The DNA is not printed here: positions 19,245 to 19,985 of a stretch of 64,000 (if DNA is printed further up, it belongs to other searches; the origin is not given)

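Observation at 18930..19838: Panacea (DUF4065) antitoxin-domain gene paired with an unrecognised 147-aa partner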

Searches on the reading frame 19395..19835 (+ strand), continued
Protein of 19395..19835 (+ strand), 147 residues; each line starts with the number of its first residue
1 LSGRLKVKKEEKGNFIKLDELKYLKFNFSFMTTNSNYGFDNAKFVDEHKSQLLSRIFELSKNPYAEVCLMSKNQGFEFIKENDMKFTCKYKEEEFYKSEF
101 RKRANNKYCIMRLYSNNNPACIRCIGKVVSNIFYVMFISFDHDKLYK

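Call 51: fold_search(model_id=the predicted structure, library=pdb)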
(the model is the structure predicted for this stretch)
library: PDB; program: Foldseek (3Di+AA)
matches with E <= 10: 56; with E <= 0.001: 0
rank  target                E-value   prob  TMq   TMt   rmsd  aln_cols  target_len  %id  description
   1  4hz9_B                3.7e+00  0.04  0.15  0.17   4.6        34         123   12  Crystal structure of the type VI native effector-immunity complex Tae3-Tai3 from Ralstonia pickettii (released 2013-08-21)
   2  4f2m_E                3.7e+00  0.02  0.12  0.12   9.1        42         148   21  Crystal structure of a TGEV coronavirus Spike fragment in complex with the TGEV neutralizing monoclonal antibody 1AF10 (released 2012-08-22)
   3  6gr0_B                3.9e+00  0.03  0.15  0.14   7.0        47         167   19  Petrobactin-binding engineered lipocalin in complex with gallium-petrobactin (released 2018-08-15)
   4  9j9h_d                4.4e+00  0.05  0.15  0.26   2.5        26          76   19  High-resolution cryo-EM structure of the Plasmodium falciparum 80S ribosome bound to RACK1 and E-tRNA (released 2025-06-04)
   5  4mlg_D                4.4e+00  0.04  0.16  0.08   3.4        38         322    8  Structure of RS223-Beta-xylosidase (released 2014-09-17)
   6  9rcu_B                4.4e+00  0.01  0.10  0.12  10.7        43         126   16  Cardioderma bat coronavirus 2B receptor binding domain in complex with human CEACAM6 (released 2026-04-08)
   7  2pvp_A                4.7e+00  0.05  0.14  0.06   1.2        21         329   38  Crystal structure of D-Alanine-D-Alanine Ligase from Helicobacter pylori (released 2008-04-01)
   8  6gr0_C                5.0e+00  0.02  0.14  0.13   5.2        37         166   19  Petrobactin-binding engineered lipocalin in complex with gallium-petrobactin (released 2018-08-15)
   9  6gr0_A                5.0e+00  0.02  0.14  0.13   5.2        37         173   19  Petrobactin-binding engineered lipocalin in complex with gallium-petrobactin (released 2018-08-15)
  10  9db3_A                5.0e+00  0.02  0.12  0.02   9.5        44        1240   20  Molecular basis of pathogenicity of the recently emerged FCoV-23 coronavirus. FCoV-23 S long with Do in swung-out conf (released 2025-07-09)
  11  9db0_A                5.3e+00  0.02  0.12  0.02   9.3        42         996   19  Molecular basis of pathogenicity of the recently emerged FCoV-23 coronavirus. FCoV-23 S short (released 2025-07-09)
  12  2ml6_MODEL_1_A        5.6e+00  0.02  0.14  0.14   5.6        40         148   18  NMR structure of protein ZP_02069618.1 from Bacteroides uniformis ATCC 8492 (released 2014-03-12)
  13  1x8u_B                5.6e+00  0.02  0.15  0.14   6.9        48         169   14  Crystal structure of Siderocalin (NGAL, Lipocalin 2) complexed with Carboxymycobactin T (released 2005-01-25)
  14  3b7c                  5.6e+00  0.01  0.13  0.16   8.9        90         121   10  CRYSTAL STRUCTURE OF A NTF-2 LIKE PROTEIN OF UNKNOWN FUNCTION (SO_0125) FROM SHEWANELLA ONEIDENSIS MR-1 AT 1.70 A RESOLU (released 2007-11-13)
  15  1dfv_A                6.0e+00  0.02  0.15  0.13   5.2        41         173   17  CRYSTAL STRUCTURE OF HUMAN NEUTROPHIL GELATINASE ASSOCIATED LIPOCALIN MONOMER (released 2000-03-06)
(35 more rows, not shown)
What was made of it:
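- On RelE/ParE toxin superfamily: Foldseek against PDB finds nothing (best E 3.7, call 51).
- Foldseek against 350,542 PDB chains, which include many RelE/ParE structures, returns nothing better than E 3.7 and TM 0.2 (call 51).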

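Call 56: find_related_loci(query=A4, collection=genome_contigs, flank=3000)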
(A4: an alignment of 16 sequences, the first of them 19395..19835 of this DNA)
Query A4 (147 aa) in genome_contigs; peptide patterns used: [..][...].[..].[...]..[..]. (x = any residue, [..] = any of these).
16 stretches matched a pattern; 14 encode a relative of the query (tblastn E <= 1e-3); 14 distinct loci.
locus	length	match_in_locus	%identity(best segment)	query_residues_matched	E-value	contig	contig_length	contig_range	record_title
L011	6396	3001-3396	46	19-147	2e-32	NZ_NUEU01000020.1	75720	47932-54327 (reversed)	Bacillus sp. AFS002410 AFS002410_116_C10_Contig12_140618, whole genome shotgun sequence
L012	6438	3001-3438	39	2-143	1e-29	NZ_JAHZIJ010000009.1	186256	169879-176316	Paenibacillus oenotherae strain DT7-4 NODE_9_length_186256_cov_24.6251_ID_3904, whole genome shotgun sequence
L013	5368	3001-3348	42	22-146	1e-22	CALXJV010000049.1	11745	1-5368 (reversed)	MAG: uncultured Clostridia bacterium isolate BRZ_EH__bin43 genome assembly, contig: BRZ_EH__NODE_10046_length_11745_cov_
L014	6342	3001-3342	38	22-147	2e-22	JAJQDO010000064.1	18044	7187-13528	MAG: Clostridiales bacterium isolate MI.10_7 NODE_704_length_18044_cov_5.152982, whole genome shotgun sequence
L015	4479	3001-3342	43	23-147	2e-21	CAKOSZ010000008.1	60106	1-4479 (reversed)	MAG: uncultured Bacilli bacterium isolate REFINED_METABAT215_TOP10_CONTIGS_1500_ASSEMBLY_K77_MERGED__Hadza_MoBio_hadza-I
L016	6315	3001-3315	40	23-137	6e-20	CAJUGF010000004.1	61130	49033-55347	MAG TPA_asm: uncultured Bacilli bacterium isolate MGBC134914 genome assembly, contig: MGBC134914.4, whole genome shotgun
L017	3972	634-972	38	23-146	4e-19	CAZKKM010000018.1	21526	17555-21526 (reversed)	MAG TPA_asm: uncultured Muribaculaceae bacterium isolate SRP287540_co1_443 genome assembly, contig: NODE_2465_length_215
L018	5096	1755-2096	36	22-147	1e-18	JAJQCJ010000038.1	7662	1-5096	MAG: Clostridiales bacterium isolate C.6_9 NODE_1141_length_7662_cov_15.249507, whole genome shotgun sequence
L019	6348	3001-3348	39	22-146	3e-18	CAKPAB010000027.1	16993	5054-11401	MAG: uncultured Clostridia bacterium isolate REFINED_METABAT215_TOP10_CONTIGS_1500_ASSEMBLY_K77_MERGED__Hadza_MoBio_hadz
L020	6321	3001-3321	40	20-139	5e-17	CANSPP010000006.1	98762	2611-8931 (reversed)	MAG TPA_asm: uncultured Clostridium sp. isolate SRR15633993_bin.6_metawrap_v1.3_MAG genome assembly, contig: NODE.88_len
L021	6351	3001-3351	34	23-143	1e-16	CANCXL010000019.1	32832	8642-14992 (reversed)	MAG TPA_asm: uncultured Clostridiaceae bacterium isolate ERR6760096_bin.49_metawrap_v1.3_MAG genome assembly, contig: ER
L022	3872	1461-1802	39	20-147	1e-15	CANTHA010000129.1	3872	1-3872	MAG TPA_asm: uncultured Clostridium sp. isolate SRR13921778_bin.59_metawrap_v1.3_MAG genome assembly, contig: NODE.30132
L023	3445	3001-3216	41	71-142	3e-10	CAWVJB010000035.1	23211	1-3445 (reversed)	MAG: Bacillota bacterium isolate metabat2_XCR1_HOM_6739_bwa.90 MAG genome assembly, contig: k87_603492, whole genome sho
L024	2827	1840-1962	48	105-146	4e-8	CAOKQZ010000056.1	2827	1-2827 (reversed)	MAG TPA_asm: uncultured Clostridium sp. isolate SRR15604628_bin.47_metawrap_v1.3_MAG genome assembly, contig: NODE.18839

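Call 57: fold_search(model_id=the predicted structure, library=viral)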
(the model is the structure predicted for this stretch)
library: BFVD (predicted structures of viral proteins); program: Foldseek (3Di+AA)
matches with E <= 10: 76; with E <= 0.001: 0
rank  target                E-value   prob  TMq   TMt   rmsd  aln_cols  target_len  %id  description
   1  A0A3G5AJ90            9.4e-01  0.04  0.18  0.08  17.4       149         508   11  DUF7275 domain-containing protein [Sylvanvirus sp.]
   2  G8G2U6                1.6e+00  0.01  0.09  0.09   9.4        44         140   16  Spike protein (Fragment) [Porcine epidemic diarrhea virus]
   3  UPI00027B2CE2         2.1e+00  0.03  0.12  0.09   9.6        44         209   20  (no name look-up for this kind of identifier)
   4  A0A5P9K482            2.4e+00  0.01  0.12  0.05  12.3        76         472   14  Spike protein (Fragment) [Porcine epidemic diarrhea virus]
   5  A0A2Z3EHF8            2.5e+00  0.04  0.18  0.09   5.3        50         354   14  (no name in the UniProt tables at hand)
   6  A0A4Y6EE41            3.2e+00  0.06  0.19  0.05   5.3        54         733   18  DNA polymerase I [Microbacterium phage TinyTimothy]
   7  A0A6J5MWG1            3.4e+00  0.01  0.13  0.18  15.2       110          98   13  Uncharacterized protein [uncultured Caudovirales phage]
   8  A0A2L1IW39            3.6e+00  0.06  0.24  0.27   7.5       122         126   14  Uncharacterized protein [Streptomyces phage BillNye]
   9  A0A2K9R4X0            3.6e+00  0.02  0.17  0.15  14.2       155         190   13  (no name in the UniProt tables at hand)
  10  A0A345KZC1            3.9e+00  0.09  0.21  0.25   9.5        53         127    6  (no name in the UniProt tables at hand)
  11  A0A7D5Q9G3            4.1e+00  0.01  0.12  0.03   9.4        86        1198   14  (no name in the UniProt tables at hand)
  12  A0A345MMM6            4.4e+00  0.05  0.22  0.29  10.4        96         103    7  (no name in the UniProt tables at hand)
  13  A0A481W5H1            4.4e+00  0.02  0.20  0.16  13.3       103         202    8  Uncharacterized protein [Fusobacterium phage Fnu1]
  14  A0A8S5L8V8            4.4e+00  0.01  0.17  0.15  16.0       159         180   14  Uncharacterized protein [Siphoviridae sp. ct4T77]
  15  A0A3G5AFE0            4.4e+00  0.01  0.11  0.05  16.3       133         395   14  BTB domain-containing protein [Satyrvirus sp.]
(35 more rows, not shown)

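Call 72: search_protein_families(library=phrogs, proteins=[L001:3920-4351:+, P0104], max_evalue=0.01)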
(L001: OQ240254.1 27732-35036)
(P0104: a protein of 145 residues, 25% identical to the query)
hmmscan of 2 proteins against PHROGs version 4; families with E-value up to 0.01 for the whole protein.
L001:3920-4351:+ (144 aa): 2 families
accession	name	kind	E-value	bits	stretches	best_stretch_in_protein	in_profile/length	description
phrog_38762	-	unknown function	5e-09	37.3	1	22-141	31-158/162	-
phrog_8366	-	unknown function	4.7e-07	31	1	27-143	34-140/140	-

P0104 (145 aa): 2 families
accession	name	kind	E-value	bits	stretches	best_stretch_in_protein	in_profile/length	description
phrog_38762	-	unknown function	9.3e-11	43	1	20-142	28-158/162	-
phrog_8366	-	unknown function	0.001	20.2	1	24-144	29-140/140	-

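Call 102: search_solved_structures(query=A5, max_evalue=10)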
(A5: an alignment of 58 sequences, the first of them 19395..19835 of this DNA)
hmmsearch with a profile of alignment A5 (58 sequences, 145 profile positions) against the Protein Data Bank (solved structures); distinct sequences matched with E-value up to 10: 4.
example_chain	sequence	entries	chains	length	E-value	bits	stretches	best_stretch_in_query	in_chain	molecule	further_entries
7jtu_A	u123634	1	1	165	0.24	14.7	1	58-112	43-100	SsdA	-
9c63_A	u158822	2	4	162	0.41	14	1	58-111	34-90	SsdA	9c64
6eu9_A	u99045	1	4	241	0.51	13.7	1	33-76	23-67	Retinoic acid receptor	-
6u1s_A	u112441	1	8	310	0.61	13.4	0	46-88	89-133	de novo designed 16-helix transmembrane nanopore, TMHC8_R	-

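Call 110: find_related_loci(query=A4, collection=viral_contigs, flank=1500)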
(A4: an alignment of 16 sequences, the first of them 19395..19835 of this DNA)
Query A4 (147 aa) in viral_contigs; peptide patterns used: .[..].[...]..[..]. (x = any residue, [..] = any of these).
40 stretches matched a pattern; 11 encode a relative of the query (tblastn E <= 1e-3); 11 distinct loci.
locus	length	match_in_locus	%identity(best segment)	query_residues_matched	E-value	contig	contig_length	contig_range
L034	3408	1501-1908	48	6-147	2e-36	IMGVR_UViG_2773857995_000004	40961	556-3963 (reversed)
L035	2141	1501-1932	42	4-143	1e-34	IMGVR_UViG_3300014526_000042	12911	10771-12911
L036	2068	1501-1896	46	19-147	1e-32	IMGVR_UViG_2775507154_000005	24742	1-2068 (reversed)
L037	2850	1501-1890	40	9-142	2e-26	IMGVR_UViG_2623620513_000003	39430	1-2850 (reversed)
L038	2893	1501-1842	42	22-147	1e-23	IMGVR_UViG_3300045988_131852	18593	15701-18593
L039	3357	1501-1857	40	22-143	1e-20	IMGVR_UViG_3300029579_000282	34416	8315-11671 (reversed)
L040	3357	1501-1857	40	22-143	1e-20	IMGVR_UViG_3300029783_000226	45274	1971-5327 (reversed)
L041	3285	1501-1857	37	22-143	4e-19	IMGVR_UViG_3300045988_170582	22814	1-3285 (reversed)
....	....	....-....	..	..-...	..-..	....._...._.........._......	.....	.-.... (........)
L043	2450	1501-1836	38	20-139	3e-18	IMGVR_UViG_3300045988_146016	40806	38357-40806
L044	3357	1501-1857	35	22-143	8e-18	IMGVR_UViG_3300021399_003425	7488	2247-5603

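Call 117: list_cluster_members(proteins=[P0003, P0004, P0005, P0006, P0008, P0009, P0010, P0011, P0012, P0013])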
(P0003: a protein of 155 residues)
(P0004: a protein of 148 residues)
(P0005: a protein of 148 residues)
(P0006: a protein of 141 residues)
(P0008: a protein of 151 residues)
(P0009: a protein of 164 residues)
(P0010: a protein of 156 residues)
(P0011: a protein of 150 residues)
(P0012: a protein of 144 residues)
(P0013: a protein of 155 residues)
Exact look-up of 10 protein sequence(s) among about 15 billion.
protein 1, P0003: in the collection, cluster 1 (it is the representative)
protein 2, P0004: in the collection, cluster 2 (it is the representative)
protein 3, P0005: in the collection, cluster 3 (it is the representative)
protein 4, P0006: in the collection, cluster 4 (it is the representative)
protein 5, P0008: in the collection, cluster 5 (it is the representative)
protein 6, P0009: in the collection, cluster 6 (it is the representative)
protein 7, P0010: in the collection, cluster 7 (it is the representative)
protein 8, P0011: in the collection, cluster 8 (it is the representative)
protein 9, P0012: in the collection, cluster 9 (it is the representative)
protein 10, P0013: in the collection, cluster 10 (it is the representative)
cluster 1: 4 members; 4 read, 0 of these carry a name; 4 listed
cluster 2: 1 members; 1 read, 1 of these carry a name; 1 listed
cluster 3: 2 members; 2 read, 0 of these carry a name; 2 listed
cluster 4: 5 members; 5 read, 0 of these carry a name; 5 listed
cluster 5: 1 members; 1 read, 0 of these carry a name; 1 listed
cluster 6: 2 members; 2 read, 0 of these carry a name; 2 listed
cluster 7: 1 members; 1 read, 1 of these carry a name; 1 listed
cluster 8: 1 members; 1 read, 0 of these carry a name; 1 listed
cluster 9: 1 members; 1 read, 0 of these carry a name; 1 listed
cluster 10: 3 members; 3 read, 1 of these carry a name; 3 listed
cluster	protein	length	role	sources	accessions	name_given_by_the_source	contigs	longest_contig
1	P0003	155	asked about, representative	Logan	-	-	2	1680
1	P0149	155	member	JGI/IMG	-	-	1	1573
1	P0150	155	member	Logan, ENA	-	-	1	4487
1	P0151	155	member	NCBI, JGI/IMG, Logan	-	-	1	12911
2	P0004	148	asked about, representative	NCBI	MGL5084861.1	MAG: hypothetical protein ACRC68_03960 [Clostridium sp.]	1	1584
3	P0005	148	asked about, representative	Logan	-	-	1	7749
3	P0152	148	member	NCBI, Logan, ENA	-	-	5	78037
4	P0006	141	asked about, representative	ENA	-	-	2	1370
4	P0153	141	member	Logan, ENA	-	-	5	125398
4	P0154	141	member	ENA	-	-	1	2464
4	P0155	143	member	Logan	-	-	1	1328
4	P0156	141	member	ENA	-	-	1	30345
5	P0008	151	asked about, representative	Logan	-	-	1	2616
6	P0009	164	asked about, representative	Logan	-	-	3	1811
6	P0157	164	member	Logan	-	-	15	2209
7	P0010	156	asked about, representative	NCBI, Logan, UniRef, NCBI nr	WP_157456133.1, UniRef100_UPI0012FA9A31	hypothetical protein [Carnobacterium maltaromaticum] | hypothetical protein n=1 Tax=Carnobacterium maltaromaticum TaxID=2751 RepID=UPI0012FA9A31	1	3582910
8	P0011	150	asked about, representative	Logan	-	-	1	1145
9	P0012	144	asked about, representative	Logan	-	-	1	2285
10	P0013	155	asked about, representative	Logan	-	-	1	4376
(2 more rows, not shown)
